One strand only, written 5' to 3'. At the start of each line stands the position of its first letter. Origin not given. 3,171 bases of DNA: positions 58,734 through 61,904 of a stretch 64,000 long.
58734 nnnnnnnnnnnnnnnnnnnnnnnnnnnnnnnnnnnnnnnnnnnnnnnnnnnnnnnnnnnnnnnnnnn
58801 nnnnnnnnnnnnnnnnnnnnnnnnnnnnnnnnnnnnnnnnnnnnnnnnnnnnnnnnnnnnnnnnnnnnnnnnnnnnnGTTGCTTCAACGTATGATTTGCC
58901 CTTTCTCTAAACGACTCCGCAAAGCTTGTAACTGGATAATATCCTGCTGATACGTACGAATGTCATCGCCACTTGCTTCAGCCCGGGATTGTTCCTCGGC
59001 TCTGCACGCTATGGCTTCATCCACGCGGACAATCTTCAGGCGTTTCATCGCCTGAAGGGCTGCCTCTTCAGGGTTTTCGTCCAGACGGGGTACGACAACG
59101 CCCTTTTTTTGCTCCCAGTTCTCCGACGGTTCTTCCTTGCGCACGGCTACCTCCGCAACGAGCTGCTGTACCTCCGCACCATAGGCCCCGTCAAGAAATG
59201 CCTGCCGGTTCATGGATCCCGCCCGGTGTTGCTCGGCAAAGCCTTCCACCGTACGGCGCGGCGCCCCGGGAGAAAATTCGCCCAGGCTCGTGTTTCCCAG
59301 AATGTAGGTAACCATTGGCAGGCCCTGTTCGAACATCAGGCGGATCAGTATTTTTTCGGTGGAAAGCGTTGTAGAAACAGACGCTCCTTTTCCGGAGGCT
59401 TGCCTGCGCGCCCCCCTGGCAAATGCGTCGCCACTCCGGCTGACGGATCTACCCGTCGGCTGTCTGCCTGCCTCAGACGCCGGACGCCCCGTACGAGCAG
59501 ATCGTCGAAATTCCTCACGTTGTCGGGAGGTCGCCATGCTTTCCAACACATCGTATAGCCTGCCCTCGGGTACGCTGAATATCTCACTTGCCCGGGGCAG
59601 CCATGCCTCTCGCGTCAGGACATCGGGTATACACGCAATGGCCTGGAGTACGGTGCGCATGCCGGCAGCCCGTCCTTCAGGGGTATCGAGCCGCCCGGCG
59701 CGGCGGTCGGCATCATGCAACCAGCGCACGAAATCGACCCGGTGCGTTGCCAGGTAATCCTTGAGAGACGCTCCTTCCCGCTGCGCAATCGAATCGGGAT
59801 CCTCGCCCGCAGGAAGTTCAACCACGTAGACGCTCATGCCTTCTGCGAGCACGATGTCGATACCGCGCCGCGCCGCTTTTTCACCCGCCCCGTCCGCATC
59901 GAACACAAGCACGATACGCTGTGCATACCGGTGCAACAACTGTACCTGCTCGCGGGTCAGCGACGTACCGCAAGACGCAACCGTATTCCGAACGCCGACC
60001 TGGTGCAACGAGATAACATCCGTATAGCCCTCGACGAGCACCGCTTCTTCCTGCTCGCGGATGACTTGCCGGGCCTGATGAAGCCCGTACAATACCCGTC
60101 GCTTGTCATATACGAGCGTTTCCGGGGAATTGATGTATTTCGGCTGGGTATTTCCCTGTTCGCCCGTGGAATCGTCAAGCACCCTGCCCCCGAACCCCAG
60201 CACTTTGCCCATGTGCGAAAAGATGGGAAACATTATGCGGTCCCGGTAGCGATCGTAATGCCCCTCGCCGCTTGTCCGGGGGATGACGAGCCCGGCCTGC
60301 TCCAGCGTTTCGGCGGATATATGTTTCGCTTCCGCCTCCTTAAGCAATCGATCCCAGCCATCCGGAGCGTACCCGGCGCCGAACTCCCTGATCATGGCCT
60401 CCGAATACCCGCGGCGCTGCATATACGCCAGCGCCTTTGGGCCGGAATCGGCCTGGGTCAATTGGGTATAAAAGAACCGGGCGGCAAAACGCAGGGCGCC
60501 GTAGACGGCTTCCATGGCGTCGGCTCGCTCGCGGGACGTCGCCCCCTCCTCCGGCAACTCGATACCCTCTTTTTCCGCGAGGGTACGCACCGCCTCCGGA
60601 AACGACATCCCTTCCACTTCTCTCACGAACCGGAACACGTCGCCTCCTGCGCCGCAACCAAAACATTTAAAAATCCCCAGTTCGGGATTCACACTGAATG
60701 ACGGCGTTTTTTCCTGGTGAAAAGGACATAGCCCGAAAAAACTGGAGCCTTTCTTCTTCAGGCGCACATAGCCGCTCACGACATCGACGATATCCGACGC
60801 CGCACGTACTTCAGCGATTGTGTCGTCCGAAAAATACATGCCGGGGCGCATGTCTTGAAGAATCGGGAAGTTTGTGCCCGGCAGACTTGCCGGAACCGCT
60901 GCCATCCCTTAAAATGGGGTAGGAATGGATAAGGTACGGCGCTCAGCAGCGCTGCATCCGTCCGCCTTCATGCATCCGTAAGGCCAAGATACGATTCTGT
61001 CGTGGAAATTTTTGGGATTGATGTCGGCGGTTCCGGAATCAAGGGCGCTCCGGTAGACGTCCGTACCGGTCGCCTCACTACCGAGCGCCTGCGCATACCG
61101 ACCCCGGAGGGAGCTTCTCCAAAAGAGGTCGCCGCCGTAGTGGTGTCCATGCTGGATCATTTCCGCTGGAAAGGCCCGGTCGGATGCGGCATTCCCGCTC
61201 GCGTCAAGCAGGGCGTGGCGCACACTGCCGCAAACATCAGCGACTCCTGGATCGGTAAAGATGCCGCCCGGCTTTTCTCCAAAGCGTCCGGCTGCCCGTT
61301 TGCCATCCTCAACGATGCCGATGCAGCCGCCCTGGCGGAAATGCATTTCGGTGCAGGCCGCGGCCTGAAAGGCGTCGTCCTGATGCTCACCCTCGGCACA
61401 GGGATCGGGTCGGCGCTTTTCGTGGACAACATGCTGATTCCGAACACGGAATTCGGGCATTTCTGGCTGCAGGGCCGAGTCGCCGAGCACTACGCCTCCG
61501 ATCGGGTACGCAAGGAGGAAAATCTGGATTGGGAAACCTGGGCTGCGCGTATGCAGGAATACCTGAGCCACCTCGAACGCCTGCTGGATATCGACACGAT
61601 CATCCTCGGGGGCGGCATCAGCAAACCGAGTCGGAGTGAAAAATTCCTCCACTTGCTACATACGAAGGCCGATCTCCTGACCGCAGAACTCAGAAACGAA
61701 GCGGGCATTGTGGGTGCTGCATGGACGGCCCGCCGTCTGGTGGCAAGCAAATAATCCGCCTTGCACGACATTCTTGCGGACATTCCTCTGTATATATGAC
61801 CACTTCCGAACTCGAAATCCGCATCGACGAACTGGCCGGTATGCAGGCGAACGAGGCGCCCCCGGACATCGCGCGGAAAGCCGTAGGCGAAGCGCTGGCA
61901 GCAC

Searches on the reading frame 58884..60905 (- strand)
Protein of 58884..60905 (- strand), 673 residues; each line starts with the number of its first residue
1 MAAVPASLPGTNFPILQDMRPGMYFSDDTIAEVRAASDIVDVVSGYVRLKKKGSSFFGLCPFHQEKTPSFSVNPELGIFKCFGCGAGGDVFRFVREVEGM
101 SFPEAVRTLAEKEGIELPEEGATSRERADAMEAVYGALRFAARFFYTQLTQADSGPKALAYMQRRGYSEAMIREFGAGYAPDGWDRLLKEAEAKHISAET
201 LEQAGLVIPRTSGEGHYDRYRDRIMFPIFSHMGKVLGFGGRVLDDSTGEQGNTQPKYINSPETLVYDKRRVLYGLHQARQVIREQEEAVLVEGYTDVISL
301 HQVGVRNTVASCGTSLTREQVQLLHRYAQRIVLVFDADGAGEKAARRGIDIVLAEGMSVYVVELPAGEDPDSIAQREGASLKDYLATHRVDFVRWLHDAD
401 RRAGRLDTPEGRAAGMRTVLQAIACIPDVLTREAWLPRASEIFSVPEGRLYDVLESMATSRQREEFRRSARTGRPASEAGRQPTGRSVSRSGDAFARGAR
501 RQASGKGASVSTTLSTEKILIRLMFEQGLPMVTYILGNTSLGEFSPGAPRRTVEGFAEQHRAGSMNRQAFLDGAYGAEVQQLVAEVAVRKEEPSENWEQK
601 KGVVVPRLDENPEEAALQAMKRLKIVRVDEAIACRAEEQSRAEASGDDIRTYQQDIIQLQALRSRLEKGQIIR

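Call 56: search_protein_families(library=pfam, proteins=[window:58884-60905:-], max_evalue=0.00001)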
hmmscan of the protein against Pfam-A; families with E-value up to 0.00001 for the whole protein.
window:58884-60905:- (673 aa): 6 families
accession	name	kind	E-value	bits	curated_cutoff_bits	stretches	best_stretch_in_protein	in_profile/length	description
PF08275.17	DNAG_N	-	4.9e-39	133.8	26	1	145-279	1-128/128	DNA primase catalytic core, N-terminal domain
PF01807.25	Zn_ribbon_DnaG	-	9.9e-36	121.9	24.9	1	27-119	3-95/98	CHC2 zinc finger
PF13155.12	Toprim_2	-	1.5e-23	83.4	22.1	1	289-372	1-86/88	Toprim-like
PF13662.12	Toprim_4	-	1.6e-19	70.4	25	1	287-362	2-84/85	Toprim domain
PF01751.28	Toprim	-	1.1e-12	48.3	23.1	1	288-363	2-95/96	Toprim domain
PF13362.12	Toprim_3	-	2.5e-11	44.3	27.2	1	289-379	3-94/95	Toprim domain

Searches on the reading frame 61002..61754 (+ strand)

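Call 56: search_protein_families(library=pfam, proteins=[window:61002-61754:+], max_evalue=0.00001)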
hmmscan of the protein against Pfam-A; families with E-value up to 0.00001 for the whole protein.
window:61002-61754:+ (250 aa): 1 family
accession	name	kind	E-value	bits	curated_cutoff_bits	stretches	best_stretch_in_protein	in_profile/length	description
PF00480.26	ROK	-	4.2e-21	76.2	22.9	1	4-154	2-158/294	ROK family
